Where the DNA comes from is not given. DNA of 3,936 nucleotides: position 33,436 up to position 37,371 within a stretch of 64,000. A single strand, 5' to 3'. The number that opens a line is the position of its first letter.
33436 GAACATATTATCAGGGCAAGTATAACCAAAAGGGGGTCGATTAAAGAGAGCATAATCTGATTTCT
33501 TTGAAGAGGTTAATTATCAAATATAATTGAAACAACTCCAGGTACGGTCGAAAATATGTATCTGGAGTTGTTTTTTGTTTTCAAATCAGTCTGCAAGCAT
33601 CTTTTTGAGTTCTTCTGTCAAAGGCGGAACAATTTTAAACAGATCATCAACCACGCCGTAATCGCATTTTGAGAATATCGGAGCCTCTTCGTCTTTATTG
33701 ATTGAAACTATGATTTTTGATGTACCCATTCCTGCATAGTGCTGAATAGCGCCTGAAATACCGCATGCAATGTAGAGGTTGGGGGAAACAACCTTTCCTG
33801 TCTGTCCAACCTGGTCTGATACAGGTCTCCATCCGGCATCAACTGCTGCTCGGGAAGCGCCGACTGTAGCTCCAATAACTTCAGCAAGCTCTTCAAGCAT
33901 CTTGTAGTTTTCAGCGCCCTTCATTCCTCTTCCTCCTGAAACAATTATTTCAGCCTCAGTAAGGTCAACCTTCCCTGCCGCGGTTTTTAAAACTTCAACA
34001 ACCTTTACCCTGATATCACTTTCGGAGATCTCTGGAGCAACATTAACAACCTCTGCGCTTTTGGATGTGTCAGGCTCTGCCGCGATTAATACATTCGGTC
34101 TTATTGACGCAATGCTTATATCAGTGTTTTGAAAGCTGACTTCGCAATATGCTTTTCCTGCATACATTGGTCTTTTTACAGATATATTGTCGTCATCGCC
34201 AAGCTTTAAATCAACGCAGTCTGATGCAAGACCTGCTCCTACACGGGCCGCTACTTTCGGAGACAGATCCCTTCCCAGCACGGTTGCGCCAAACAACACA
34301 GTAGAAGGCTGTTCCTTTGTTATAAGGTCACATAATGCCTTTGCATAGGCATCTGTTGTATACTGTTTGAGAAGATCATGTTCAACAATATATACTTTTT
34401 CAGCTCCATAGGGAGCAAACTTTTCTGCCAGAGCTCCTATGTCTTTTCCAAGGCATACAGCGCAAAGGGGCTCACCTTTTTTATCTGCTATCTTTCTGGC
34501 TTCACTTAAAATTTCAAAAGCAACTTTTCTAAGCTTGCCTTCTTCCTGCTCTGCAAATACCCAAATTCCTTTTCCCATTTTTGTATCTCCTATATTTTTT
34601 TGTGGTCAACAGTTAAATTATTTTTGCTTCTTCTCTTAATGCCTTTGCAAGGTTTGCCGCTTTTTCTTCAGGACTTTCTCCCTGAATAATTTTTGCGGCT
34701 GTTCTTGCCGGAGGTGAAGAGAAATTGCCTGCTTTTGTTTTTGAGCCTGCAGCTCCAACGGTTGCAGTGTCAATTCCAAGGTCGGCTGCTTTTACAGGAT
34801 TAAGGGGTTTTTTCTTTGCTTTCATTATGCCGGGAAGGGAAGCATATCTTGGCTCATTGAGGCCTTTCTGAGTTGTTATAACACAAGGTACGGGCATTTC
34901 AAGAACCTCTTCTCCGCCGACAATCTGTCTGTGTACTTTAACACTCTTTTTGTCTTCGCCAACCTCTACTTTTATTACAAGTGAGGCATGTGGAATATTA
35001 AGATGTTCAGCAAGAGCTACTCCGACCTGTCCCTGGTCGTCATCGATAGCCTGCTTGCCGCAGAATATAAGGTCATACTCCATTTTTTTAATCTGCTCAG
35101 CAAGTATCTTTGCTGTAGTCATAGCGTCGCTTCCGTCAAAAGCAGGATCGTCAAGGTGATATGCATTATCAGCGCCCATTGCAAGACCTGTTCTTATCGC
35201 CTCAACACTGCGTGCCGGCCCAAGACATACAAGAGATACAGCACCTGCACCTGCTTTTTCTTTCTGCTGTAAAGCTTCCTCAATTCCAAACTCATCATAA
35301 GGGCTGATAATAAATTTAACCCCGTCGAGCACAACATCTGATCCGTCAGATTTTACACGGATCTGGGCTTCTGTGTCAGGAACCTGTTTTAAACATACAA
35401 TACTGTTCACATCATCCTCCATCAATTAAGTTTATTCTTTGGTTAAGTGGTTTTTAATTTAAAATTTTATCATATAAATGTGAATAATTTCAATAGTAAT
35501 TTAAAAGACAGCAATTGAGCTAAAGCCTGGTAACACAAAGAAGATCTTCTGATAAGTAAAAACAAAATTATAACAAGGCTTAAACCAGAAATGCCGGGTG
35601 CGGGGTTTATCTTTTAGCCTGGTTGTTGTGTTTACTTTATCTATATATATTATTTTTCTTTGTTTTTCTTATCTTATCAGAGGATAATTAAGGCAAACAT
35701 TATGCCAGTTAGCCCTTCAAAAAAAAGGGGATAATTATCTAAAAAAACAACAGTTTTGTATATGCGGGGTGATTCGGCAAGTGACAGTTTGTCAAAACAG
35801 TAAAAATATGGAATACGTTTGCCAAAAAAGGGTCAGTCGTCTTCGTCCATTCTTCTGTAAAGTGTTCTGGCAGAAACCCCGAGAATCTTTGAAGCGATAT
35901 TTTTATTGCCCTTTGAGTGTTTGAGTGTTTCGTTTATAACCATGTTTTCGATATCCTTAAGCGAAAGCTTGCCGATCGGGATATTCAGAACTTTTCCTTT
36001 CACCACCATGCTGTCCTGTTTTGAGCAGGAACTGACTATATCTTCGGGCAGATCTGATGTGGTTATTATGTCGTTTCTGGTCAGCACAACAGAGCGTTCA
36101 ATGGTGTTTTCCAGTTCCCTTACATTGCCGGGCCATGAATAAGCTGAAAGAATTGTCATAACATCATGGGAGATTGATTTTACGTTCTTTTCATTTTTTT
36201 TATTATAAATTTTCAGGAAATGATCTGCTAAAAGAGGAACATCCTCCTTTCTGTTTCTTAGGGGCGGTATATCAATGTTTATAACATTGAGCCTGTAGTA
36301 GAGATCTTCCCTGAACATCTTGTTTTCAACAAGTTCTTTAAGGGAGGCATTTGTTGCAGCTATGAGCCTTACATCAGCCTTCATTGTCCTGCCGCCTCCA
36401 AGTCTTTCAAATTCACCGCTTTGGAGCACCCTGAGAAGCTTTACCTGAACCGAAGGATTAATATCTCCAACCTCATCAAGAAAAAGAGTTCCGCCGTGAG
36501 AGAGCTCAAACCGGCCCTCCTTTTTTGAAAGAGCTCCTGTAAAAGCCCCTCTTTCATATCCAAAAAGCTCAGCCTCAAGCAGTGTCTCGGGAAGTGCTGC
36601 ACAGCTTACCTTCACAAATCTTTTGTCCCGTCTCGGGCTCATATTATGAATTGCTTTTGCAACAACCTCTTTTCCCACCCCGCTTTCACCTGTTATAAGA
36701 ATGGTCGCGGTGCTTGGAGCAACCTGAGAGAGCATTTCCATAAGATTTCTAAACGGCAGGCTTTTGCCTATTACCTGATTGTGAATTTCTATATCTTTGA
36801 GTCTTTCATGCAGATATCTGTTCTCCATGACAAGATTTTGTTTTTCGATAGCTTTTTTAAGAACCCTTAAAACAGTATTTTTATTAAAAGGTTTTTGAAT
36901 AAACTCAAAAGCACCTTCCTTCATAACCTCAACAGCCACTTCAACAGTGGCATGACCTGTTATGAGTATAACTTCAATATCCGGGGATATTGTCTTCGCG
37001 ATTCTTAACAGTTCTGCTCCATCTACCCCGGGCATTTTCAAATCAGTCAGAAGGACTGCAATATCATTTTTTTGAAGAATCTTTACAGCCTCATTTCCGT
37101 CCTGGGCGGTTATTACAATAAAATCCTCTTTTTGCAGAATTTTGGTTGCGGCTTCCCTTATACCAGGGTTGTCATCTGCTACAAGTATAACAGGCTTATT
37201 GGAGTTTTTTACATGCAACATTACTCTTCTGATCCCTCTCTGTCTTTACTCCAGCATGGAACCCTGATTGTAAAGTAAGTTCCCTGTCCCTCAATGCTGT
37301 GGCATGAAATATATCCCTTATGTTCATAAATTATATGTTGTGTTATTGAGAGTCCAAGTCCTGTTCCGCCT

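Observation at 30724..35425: etfB-etfA-EMO cluster extended by a membrane-anchored heptaheme cytochrome c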

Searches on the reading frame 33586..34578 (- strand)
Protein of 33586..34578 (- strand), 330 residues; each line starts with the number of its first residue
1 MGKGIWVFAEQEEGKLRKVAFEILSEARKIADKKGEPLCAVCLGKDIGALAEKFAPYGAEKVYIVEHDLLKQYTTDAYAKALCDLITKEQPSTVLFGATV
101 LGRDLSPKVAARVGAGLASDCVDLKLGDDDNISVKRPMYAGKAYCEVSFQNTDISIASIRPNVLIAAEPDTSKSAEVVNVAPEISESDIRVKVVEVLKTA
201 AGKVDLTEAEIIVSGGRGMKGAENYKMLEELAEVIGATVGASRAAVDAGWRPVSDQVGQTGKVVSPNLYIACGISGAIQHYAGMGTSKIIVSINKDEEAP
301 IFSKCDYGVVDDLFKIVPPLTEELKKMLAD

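Call 3: search_protein_families(library=pfam, proteins=[window:33586-34578:-], max_evalue=0.01)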
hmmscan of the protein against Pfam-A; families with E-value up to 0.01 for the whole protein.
window:33586-34578:- (330 aa): 2 families
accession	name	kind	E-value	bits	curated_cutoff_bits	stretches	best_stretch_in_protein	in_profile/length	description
PF01012.27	ETF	-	2.7e-48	164.6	26.7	1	5-182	1-178/181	Electron transfer flavoprotein domain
PF00766.25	ETF_alpha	-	3.8e-37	126.6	27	1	205-284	1-80/81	Electron transfer flavoprotein FAD-binding domain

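Call 53: search_protein_families(library=ncbifam, proteins=[window:33586-34578:-], max_evalue=0.001)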
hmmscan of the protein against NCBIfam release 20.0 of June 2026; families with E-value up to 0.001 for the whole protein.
window:33586-34578:- (330 aa): 5 families
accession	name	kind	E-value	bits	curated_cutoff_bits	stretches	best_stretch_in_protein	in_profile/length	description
NF042970.1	AcrlCoAredClosAcrA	equivalog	7.8e-99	331.2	600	2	129-326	157-359/360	acryloyl-CoA reductase electron transfer subunit beta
NF008884.0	PRK11916.1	equivalog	5e-47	160.8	528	1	33-325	26-311/312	electron transfer flavoprotein subunit alpha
NF038209.1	mft_etfA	equivalog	1e-45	156.4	240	1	40-323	27-301/303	mycofactocin-associated electron transfer flavoprotein alpha subunit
NF002889.0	PRK03363.1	equivalog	1e-38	133.4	549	1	53-324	43-311/313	electron transfer flavoprotein subunit alpha/FixB family protein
NF051845.1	EtFlavAlphaProt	equivalog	1.2e-37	129.9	600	1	5-325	93-400/406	electron transfer flavoprotein subunit alpha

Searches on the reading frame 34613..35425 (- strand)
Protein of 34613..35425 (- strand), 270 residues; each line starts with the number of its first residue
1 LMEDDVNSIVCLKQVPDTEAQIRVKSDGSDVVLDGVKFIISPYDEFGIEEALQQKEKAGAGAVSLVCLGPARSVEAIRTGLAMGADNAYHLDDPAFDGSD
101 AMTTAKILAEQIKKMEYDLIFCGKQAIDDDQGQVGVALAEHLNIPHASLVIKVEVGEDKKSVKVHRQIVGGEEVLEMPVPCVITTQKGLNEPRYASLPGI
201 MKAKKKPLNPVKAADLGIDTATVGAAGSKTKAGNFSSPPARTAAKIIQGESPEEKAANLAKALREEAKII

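Call 3: search_protein_families(library=pfam, proteins=[window:34613-35425:-], max_evalue=0.01)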
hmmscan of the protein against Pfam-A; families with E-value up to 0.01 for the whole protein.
window:34613-35425:- (270 aa): 1 family
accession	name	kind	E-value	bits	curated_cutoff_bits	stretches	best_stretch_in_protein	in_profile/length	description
PF01012.27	ETF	-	1.1e-45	156.1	26.7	1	34-215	7-180/181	Electron transfer flavoprotein domain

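Call 53: search_protein_families(library=ncbifam, proteins=[window:34613-35410:-], max_evalue=0.001)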
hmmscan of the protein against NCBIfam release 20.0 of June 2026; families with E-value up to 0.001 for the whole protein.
window:34613-35410:- (265 aa): 6 families
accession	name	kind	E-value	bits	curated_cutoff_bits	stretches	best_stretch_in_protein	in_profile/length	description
NF040731.1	flavo_sub_EftB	exception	5.5e-61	206.2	445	1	4-261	3-257/260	electron transfer flavoprotein subunit beta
NF042971.1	AcrlCoAredClosAcrB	equivalog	6.5e-49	166.3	475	1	1-261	1-263/266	acryloyl-CoA reductase electron transfer subunit gamma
NF002888.0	PRK03359.1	subfamily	3.4e-29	102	219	1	1-260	1-254/256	putative electron transfer flavoprotein FixA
NF008998.0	PRK12342.1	equivalog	8.1e-28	97.5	338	1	1-261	1-252/254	electron transfer flavoprotein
TIGR04503.1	mft_etfB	hypoth_equivalog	4.4e-21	75.5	200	1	17-220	12-227/290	mycofactocin-associated electron transfer flavoprotein beta subunit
NF051844.1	ETFlavBetaProt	equivalog_domain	4e-07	29.8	350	1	57-216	38-192/254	electron transfer flavoprotein subunit beta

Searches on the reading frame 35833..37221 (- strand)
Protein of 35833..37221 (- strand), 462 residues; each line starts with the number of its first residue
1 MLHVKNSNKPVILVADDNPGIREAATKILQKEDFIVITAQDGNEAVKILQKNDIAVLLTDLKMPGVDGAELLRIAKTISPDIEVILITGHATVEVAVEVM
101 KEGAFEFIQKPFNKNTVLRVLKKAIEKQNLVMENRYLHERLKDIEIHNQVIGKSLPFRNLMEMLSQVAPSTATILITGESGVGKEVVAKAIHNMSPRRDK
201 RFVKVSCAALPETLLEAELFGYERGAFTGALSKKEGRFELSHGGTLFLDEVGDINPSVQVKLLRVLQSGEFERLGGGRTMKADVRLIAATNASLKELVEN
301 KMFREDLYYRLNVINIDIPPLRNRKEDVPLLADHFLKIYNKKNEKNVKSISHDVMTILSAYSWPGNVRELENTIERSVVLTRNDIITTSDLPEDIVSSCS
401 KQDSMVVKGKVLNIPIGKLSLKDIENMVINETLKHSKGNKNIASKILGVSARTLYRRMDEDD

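Call 3: search_protein_families(library=pfam, proteins=[window:35833-37221:-], max_evalue=0.01)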
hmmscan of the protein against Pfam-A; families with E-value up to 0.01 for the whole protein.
window:35833-37221:- (462 aa): 13 families
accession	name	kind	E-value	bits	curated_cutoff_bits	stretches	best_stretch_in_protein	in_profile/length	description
PF00158.32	Sigma54_activat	-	2e-69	233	20.2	1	151-316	2-167/168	Sigma-54 interaction domain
PF25601.1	AAA_lid_14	-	1.9e-29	101.8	27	1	322-402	1-81/87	AAA+ ATPase lid domain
PF00072.30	Response_reg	-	6.6e-28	97.5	30.2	1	12-120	1-109/111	Response regulator receiver domain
PF14532.12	Sigma54_activ_2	-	3.6e-21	76.3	25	1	151-321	1-138/138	Sigma-54 interaction domain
PF02954.25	HTH_8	-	2e-11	43.9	22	1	421-460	2-41/42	Bacterial regulatory protein, Fis family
PF07728.20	AAA_5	-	6.3e-08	33.2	22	1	174-293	2-124/139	AAA domain (dynein-related subfamily)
PF07724.20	AAA_2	-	1.5e-07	32.1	27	1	172-302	4-135/166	AAA domain (Cdc48 subfamily)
PF01078.27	Mg_chelatase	-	3e-06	27.2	20.3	1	229-293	93-159/207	Magnesium chelatase, subunit ChlI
PF00493.29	MCM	-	6.3e-05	22.6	23.3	1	172-307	58-188/224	MCM P-loop domain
PF00004.35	AAA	-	0.00013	22.8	21.2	1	174-297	1-113/131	ATPase family associated with various cellular activities (AAA)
PF09789.14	CC149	-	0.0022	17.8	30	1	128-155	194-221/316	Coiled-coil domain-containing protein 149-A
PF13191.12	AAA_16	-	0.0025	18.8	32.6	1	150-210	2-63/167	AAA ATPase domain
PF13401.12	AAA_22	-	0.0026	18.5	27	1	174-211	8-45/130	AAA domain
